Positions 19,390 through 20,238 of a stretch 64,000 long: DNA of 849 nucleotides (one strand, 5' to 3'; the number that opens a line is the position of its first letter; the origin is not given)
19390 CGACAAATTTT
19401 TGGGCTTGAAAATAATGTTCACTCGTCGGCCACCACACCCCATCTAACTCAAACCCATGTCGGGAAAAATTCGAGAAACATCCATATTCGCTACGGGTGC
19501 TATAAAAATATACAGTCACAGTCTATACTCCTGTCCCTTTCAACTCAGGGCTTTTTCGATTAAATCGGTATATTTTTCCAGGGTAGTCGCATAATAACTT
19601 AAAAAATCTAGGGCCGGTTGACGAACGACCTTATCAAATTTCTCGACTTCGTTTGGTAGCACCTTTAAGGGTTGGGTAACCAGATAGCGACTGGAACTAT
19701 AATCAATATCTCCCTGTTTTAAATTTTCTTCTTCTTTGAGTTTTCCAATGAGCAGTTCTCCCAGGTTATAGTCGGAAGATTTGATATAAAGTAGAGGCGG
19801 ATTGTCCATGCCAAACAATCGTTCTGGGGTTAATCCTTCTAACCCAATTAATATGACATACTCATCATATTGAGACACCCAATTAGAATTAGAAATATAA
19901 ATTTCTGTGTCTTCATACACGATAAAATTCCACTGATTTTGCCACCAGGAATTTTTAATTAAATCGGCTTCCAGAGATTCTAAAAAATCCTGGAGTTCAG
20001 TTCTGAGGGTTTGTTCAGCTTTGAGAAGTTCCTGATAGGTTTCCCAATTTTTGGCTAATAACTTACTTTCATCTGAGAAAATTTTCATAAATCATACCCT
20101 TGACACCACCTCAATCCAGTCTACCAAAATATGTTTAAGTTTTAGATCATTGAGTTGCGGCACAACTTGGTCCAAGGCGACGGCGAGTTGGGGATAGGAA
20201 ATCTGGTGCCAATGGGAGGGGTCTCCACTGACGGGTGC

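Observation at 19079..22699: Orphan sensor kinase translationally coupled to a cassette of PD-(D/E)xK-like, unknown and NADAR genes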

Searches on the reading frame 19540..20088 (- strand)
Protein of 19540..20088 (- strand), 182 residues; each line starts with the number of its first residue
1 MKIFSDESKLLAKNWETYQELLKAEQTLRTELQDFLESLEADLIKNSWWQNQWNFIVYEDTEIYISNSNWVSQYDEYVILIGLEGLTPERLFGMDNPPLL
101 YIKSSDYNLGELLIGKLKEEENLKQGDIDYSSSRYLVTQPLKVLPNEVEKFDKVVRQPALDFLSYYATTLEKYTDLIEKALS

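Call 3: search_protein_families(library=pfam, proteins=[window:19540-20088:-], max_evalue=0.01)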
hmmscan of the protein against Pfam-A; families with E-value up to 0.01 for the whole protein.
window:19540-20088:- (182 aa): 0 families

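Call 4: search_protein_families(library=padloc, proteins=[window:19540-20088:-], max_evalue=0.01)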
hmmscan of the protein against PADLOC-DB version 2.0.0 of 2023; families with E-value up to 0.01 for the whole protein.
window:19540-20088:- (182 aa): 0 families

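Call 5: search_protein_families(library=ncbifam, proteins=[window:19540-20088:-], max_evalue=0.01)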
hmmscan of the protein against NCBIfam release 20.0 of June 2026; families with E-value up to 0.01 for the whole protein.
window:19540-20088:- (182 aa): 0 families

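Call 8: find_homologous_proteins(query=window:19543-20088:-, max_evalue=0.001)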
Query seq(182 aa) (182 aa): 9 proteins with E <= 0.001 among 167 candidates.
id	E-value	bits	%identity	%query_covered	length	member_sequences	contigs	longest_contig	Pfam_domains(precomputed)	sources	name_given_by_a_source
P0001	5.0e-107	373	94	100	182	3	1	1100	-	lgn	-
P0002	1.3e-104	366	92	100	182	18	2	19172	-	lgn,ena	-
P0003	1.7e-104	365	91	100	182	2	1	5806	-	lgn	-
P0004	1.6e-103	362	91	100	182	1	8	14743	-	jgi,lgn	-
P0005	4.1e-102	357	88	100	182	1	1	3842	-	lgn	-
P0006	9.1e-101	353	87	100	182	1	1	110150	-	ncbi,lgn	-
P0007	9.9e-100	350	87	100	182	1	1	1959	-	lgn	-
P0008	2.6e-92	325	82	99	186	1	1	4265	-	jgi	jgi:hypothetical protein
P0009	1.4e-71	258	65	100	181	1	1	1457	-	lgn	-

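Call 10: find_encoding_contigs(protein=P0006, flank=8000, max_places=3)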
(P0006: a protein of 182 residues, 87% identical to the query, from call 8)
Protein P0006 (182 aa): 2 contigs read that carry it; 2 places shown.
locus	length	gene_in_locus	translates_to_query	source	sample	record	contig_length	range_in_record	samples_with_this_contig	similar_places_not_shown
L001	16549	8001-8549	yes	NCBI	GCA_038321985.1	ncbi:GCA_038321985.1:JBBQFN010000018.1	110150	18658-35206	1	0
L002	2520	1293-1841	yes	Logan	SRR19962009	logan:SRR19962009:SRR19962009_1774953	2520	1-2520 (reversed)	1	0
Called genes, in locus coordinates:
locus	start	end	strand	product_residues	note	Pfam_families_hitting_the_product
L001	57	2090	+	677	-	PF08433:KTI12 (weak), PF13671:AAA_33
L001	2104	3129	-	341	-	PF01207:Dus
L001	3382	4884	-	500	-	PF00370:FGGY_N, PF02782:FGGY_C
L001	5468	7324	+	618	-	PF02518:HATPase_c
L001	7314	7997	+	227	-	PF14281:PDDEXK_4 (weak)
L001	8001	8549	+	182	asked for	-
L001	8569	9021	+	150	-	PF08719:NADAR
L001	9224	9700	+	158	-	PF01592:NifU_N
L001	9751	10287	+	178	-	PF10726:DUF2518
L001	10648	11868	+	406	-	PF00465:Fe-ADH, PF13685:Fe-ADH_2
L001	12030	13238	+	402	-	PF00155:Aminotran_1_2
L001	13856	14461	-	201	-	PF08823:PG_binding_2 (faint), PF01471:PG_binding_1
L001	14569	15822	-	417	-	PF00675:Peptidase_M16, PF05193:Peptidase_M16_C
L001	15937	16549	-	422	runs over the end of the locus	PF00675:Peptidase_M16, PF05193:Peptidase_M16_C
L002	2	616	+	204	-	?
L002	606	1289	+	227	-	PF14281:PDDEXK_4 (weak)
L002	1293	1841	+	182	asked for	-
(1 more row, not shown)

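Call 11: find_encoding_contigs(protein=P0008, flank=8000, max_places=3)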
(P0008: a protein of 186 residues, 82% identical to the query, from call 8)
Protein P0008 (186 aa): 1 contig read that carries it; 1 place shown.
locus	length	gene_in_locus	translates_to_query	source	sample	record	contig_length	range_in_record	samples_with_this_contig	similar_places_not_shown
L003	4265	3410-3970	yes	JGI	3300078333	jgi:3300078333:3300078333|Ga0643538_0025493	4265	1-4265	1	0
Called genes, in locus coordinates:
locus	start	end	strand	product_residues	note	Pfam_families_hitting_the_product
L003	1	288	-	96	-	?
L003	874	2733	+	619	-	PF00672:HAMP (faint), PF00512:HisKA (faint), PF02518:HATPase_c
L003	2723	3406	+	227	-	PF14281:PDDEXK_4 (faint)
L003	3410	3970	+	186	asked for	-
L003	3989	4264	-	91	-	?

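Call 12: find_encoding_contigs(protein=P0009, flank=8000, max_places=3)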
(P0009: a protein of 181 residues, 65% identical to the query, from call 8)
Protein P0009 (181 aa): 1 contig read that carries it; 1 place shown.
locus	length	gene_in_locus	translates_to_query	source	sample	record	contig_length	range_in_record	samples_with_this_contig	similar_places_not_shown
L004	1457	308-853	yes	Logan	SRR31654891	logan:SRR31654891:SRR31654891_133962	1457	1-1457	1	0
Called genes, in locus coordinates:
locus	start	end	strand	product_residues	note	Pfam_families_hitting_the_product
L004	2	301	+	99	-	?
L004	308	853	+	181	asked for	-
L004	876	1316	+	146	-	PF08719:NADAR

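Call 21: search_protein_representatives(alignment_id=A1)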
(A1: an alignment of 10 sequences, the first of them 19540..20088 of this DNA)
Query: 10 sequences, 182 profile positions. Proteins with E-value up to 0.001 (for the whole library): 136; up to 1e-10: 109; up to 1e-30: 15. The best 136 are listed.
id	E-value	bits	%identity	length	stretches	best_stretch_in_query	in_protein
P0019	1.5e-74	265.9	-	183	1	1-181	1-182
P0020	8.8e-38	146.1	-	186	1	1-178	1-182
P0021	7.6e-37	143.0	-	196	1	3-180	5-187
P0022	4.5e-36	140.5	-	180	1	4-177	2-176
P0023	8.7e-36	139.6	-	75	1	108-182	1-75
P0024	1.7e-35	138.6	-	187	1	1-181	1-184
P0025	9.1e-35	136.3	-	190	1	1-181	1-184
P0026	1.3e-33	132.5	-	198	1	1-179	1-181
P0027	1.8e-33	132.0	-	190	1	1-180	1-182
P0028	1.3e-32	129.3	-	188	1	3-177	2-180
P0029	2.5e-32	128.3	-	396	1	3-178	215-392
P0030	6.2e-32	127.0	-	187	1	3-177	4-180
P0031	9.1e-32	126.5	-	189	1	1-179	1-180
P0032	8.0e-31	123.4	-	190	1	3-179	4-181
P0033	1.0e-30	123.0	-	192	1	4-178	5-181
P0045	3.4e-26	108.3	-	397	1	19-179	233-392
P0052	2.3e-24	102.4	-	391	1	1-137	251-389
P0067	1.2e-21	93.5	-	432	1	3-180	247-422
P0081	1.3e-19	86.9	-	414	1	1-181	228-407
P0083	2.7e-19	85.8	-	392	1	1-181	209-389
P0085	3.2e-19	85.6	-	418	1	1-179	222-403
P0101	2.3e-16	76.3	-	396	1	2-172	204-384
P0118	2.1e-12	63.4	-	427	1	4-181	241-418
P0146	3.9e-06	42.9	-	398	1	3-178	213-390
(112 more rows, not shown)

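Call 23: search_protein_families(library=pfam, proteins=[P0029, P0045, P0052, P0067, P0081, P0083, P0085, P0101, P0118, P0146], max_evalue=0.01)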
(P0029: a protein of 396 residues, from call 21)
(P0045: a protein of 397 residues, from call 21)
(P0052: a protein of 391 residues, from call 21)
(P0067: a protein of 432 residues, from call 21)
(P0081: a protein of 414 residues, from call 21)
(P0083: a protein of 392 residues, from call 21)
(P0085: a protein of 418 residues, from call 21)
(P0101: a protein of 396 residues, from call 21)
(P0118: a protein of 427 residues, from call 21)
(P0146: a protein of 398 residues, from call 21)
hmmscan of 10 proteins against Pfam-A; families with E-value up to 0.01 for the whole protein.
P0029 (396 aa): 1 family
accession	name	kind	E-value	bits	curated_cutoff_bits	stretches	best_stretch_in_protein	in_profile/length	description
PF14281.12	PDDEXK_4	-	4.2e-22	79.4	22.3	1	33-191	1-170/183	PD-(D/E)XK nuclease superfamily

P0045 (397 aa): 1 family
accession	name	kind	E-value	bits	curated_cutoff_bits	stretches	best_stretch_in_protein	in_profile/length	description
PF14281.12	PDDEXK_4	-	1.3e-20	74.6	22.3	1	37-206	1-154/183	PD-(D/E)XK nuclease superfamily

P0052 (391 aa): 1 family
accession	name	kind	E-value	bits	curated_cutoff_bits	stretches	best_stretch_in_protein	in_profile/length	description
PF14281.12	PDDEXK_4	-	2.3e-21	77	22.3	1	71-228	1-170/183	PD-(D/E)XK nuclease superfamily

P0067 (432 aa): 1 family
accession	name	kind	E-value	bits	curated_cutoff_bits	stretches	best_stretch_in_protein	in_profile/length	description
PF14281.12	PDDEXK_4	-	7.1e-22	78.7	22.3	1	62-213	1-163/183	PD-(D/E)XK nuclease superfamily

P0081 (414 aa): 1 family
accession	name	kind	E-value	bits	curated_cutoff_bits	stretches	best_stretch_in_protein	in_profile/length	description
PF14281.12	PDDEXK_4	-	2e-20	73.9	22.3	1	45-200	1-166/183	PD-(D/E)XK nuclease superfamily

P0083 (392 aa): 1 family
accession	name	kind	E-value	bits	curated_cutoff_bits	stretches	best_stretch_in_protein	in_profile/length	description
PF14281.12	PDDEXK_4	-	2e-15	57.7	22.3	1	29-183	1-166/183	PD-(D/E)XK nuclease superfamily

P0085 (418 aa): 1 family
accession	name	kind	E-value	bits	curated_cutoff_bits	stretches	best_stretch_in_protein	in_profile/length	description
PF14281.12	PDDEXK_4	-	3.6e-17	63.3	22.3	1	38-194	1-166/183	PD-(D/E)XK nuclease superfamily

P0101 (396 aa): 1 family
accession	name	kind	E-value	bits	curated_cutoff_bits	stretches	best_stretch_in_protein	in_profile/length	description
PF14281.12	PDDEXK_4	-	5.1e-12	46.5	22.3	1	25-194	1-162/183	PD-(D/E)XK nuclease superfamily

P0118 (427 aa): 1 family
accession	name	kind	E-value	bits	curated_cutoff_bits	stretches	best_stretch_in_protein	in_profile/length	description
PF14281.12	PDDEXK_4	-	6.4e-22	78.8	22.3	1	62-228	1-181/183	PD-(D/E)XK nuclease superfamily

P0146 (398 aa): 1 family
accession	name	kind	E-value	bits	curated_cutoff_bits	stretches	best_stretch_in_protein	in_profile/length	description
PF14281.12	PDDEXK_4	-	2.1e-18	67.4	22.3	1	29-184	1-164/183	PD-(D/E)XK nuclease superfamily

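Call 24: find_encoding_contigs(protein=P0020, flank=6000, max_places=3)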
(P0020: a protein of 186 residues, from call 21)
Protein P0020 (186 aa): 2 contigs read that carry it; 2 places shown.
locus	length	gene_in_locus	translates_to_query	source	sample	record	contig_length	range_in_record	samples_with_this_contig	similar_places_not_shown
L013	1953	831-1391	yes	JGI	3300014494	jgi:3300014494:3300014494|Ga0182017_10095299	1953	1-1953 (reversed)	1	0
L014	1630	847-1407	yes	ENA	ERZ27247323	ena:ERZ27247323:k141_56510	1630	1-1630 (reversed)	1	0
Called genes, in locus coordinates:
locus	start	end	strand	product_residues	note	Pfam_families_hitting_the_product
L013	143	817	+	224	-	PF14281:PDDEXK_4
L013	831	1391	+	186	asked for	-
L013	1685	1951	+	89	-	?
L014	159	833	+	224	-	PF14281:PDDEXK_4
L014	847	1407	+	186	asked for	-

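Call 27: find_homologous_proteins(query=A3, max_evalue=0.001)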
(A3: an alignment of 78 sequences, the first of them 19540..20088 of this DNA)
Query A3 (78 sequences) (182 aa, profile of the alignment): 14 proteins with E <= 0.001 among 4043 candidates.
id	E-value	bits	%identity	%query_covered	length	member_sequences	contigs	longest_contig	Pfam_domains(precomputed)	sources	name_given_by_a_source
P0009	1.5e-56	209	65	100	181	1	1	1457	-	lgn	-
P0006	3.9e-56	207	87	100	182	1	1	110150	-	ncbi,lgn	-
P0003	2.6e-55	205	91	100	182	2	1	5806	-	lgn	-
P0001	2.8e-55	205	94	100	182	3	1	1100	-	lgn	-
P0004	5.3e-55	204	91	100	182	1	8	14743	-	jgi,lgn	-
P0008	4.4e-54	201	82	99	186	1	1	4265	-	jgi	jgi:hypothetical protein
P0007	5.5e-54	200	87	100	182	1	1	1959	-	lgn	-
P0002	2.2e-53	198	92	100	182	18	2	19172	-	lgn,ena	-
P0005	2.8e-53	198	88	100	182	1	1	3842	-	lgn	-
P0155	1.7e-51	192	55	100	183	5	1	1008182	-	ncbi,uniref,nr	ncbi:hypothetical protein JJD41_22010 [Oxynema sp. CENA135]|uniref:hypothetical protein n=1 Tax=Oxyn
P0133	1.8e-43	166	24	98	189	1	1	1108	-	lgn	-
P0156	1.0e-39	154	26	98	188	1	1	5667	-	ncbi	ncbi:MAG: hypothetical protein ACQER1_16305 [Armatimonadota bacterium]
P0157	7.7e-36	141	42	48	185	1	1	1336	-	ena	-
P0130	5.2e-33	132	34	47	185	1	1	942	-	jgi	jgi:hypothetical protein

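Call 29: find_encoding_contigs(protein=P0155, flank=8000, max_places=2)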
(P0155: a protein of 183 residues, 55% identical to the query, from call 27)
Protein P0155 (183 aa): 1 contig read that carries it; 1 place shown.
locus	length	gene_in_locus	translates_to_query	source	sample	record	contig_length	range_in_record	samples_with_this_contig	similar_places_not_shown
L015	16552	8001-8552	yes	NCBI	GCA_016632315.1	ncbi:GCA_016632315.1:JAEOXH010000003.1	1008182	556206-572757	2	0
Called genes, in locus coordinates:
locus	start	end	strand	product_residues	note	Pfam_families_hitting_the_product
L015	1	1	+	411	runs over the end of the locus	PF07498:Rho_N, PF16258:DUF4912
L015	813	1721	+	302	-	PF12974:Phosphonate-bd, PF09084:NMT1, PF16868:NMT1_3 (faint)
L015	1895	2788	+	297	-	PF12974:Phosphonate-bd, PF09084:NMT1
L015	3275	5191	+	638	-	PF00512:HisKA (faint), PF00672:HAMP (weak), PF02518:HATPase_c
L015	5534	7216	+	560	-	PF00672:HAMP (faint), PF02518:HATPase_c, PF14501:HATPase_c_5 (weak)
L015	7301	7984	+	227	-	PF14281:PDDEXK_4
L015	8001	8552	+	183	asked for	-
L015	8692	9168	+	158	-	PF01592:NifU_N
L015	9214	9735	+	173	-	PF10726:DUF2518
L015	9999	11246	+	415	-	PF00465:Fe-ADH, PF13685:Fe-ADH_2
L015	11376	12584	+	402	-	PF00155:Aminotran_1_2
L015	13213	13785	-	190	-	PF08823:PG_binding_2 (weak), PF01471:PG_binding_1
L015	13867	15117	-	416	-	PF00675:Peptidase_M16, PF05193:Peptidase_M16_C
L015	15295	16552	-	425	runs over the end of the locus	PF00675:Peptidase_M16, PF05193:Peptidase_M16_C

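Call 30: find_encoding_contigs(protein=P0156, flank=8000, max_places=2)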
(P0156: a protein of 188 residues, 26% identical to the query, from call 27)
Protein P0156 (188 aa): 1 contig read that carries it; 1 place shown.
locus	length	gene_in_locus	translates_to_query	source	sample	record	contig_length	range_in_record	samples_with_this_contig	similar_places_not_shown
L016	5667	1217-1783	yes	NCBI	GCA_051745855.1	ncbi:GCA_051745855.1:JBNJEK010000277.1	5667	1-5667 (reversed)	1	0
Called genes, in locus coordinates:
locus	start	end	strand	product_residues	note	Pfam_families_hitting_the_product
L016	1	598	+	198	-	PF14281:PDDEXK_4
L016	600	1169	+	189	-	-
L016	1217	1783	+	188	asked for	-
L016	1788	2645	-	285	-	PF03781:FGE-sulfatase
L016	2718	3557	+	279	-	PF00149:Metallophos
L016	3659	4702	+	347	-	PF12802:MarR_2, PF13545:HTH_Crp_2 (weak), PF09952:AbiEi_2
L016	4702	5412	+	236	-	-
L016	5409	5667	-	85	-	PF14031:D-ser_dehydrat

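Call 35: predict_structure(alignment_id=A3)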
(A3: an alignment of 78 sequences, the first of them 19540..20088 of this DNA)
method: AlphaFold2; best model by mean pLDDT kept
length: 182 residues; sequences in the alignment: 78
mean_pLDDT: 96.0   pTM: 0.89
mean pLDDT of the five models: 96.0, 95.7, 95.6, 95.5, 95.3
residues with pLDDT >= 90: 172; 70-90: 10; 50-70: 0; < 50: 0
segments of 3 or more residues with pLDDT < 50: none
pLDDT, mean of each block of 10 residues (from residue 1): 93 98 98 98 98 97 98 97 98 96 96 95 89 91 93 97 98 97 94
secondary structure, 60 per line:
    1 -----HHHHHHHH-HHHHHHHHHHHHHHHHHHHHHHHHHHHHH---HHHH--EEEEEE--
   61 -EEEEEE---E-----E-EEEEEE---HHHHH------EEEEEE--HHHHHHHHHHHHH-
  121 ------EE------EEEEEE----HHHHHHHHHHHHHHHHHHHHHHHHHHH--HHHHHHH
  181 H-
elements in order: H6-13 H15-43 H47-50 E53-58 E62-67 E79-84 H88-92 E99-104 H107-119 E135-140 H145-171 H174-181

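Call 47: search_dna_similar(query=P0029, collection=plasmids, mode=protein, max_evalue=0.00001, max_rows=30)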
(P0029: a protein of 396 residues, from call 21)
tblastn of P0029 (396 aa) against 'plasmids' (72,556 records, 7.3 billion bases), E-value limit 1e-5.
Records with a match: 9; places in all: 9; records where one place covers at least 80% of the query: 0.
Best place of each record, by identity: <60% 9.
By first word of the organism name: Leptolyngbya 4; Bacillus 2; Paraburkholderia 1; Leptospira 1; Rossellomorea 1.
By predicted mobility (MOB-suite, as given by PLSDB): non-mobilizable 9.
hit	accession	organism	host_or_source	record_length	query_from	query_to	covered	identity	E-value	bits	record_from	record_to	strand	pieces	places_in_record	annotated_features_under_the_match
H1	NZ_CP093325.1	Bacillus sp. N5-665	whole organism,peat soil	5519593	34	212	45%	29.7%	7e-7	59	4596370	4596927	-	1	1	none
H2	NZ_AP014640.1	Leptolyngbya boryana IAM M-101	-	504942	31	204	44%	27.7%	2e-9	67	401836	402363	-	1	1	PD-(D/E)XK nuclease family protein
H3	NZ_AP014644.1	Leptolyngbya boryana dg5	-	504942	31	204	44%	27.7%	2e-9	67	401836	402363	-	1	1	PD-(D/E)XK nuclease family protein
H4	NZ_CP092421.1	Leptolyngbya boryana IU 594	-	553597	31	204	44%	27.7%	2e-9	67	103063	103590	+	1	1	PD-(D/E)XK nuclease family protein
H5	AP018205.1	Leptolyngbya boryana NIES-2135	-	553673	31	204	44%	27.7%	2e-9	67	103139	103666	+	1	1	hypothetical protein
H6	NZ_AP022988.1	Bacillus cereus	-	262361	34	205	43%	27.4%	2e-6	57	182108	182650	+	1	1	PD-(D/E)XK nuclease family protein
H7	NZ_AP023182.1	Paraburkholderia sp. PGU19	Physopelta gutta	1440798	34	184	38%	30.5%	2e-8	64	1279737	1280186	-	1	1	record has no annotation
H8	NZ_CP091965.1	Leptospira noguchii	Homo sapiens,Cell culture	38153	32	198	42%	25.7%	1e-6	59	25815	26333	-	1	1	PD-(D/E)XK nuclease family protein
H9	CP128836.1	Rossellomorea sp. AcN35-11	-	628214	24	158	34%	28.7%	5e-10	69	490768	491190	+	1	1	PD-(D/E)XK nuclease family protein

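Call 48: search_dna_similar(query=P0029, collection=phages, mode=protein, max_evalue=0.00001, max_rows=20)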
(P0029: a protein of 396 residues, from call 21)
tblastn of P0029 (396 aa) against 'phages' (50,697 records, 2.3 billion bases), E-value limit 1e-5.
Records with a match: 1; places in all: 1; records where one place covers at least 80% of the query: 0.
Best place of each record, by identity: <60% 1.
By first word of the organism name: Bacteriophage 1.
By host as written in the record: - 1.
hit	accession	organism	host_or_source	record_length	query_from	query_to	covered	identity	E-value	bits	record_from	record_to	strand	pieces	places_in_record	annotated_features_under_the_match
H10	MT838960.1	Bacteriophage sp.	human fecal samples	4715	32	181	38%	35.9%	3e-14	81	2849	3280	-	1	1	record has no annotation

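Call 55: find_encoding_contigs(protein=P0021, flank=7000, max_places=4)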
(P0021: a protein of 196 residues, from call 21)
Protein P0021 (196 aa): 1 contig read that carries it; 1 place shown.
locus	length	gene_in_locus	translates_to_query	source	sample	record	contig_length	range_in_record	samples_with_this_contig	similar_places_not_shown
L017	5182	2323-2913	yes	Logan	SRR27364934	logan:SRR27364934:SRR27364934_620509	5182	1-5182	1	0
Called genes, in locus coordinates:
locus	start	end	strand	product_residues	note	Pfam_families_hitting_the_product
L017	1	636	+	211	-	?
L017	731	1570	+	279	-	-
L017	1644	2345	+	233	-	PF14281:PDDEXK_4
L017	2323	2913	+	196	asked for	-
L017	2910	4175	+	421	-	PF13439:Glyco_transf_4 (faint), PF13579:Glyco_trans_4_4 (weak), PF00534:Glycos_transf_1, PF13692:Glyco_trans_1_4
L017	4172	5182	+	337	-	?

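Call 56: find_encoding_contigs(protein=P0022, flank=7000, max_places=4)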
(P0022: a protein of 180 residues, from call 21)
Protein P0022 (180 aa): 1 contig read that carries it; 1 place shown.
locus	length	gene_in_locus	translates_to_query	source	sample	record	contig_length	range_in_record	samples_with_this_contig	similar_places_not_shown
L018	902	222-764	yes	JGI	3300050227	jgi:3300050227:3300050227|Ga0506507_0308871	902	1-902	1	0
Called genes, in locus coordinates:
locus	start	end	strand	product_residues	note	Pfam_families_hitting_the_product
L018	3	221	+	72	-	?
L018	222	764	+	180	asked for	-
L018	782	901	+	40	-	?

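Call 57: find_encoding_contigs(protein=P0024, flank=7000, max_places=4)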
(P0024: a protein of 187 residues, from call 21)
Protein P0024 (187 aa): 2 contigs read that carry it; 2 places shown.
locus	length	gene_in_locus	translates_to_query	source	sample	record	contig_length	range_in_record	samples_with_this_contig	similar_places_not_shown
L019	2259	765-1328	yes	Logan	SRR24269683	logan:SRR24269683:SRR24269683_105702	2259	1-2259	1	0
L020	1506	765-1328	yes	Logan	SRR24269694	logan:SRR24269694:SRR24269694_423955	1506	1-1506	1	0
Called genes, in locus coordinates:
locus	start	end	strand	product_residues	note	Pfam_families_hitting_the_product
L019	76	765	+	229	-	PF14281:PDDEXK_4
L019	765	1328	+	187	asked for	-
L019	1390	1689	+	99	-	-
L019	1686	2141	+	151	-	-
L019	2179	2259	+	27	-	?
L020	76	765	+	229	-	PF14281:PDDEXK_4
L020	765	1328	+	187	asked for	-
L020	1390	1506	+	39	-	?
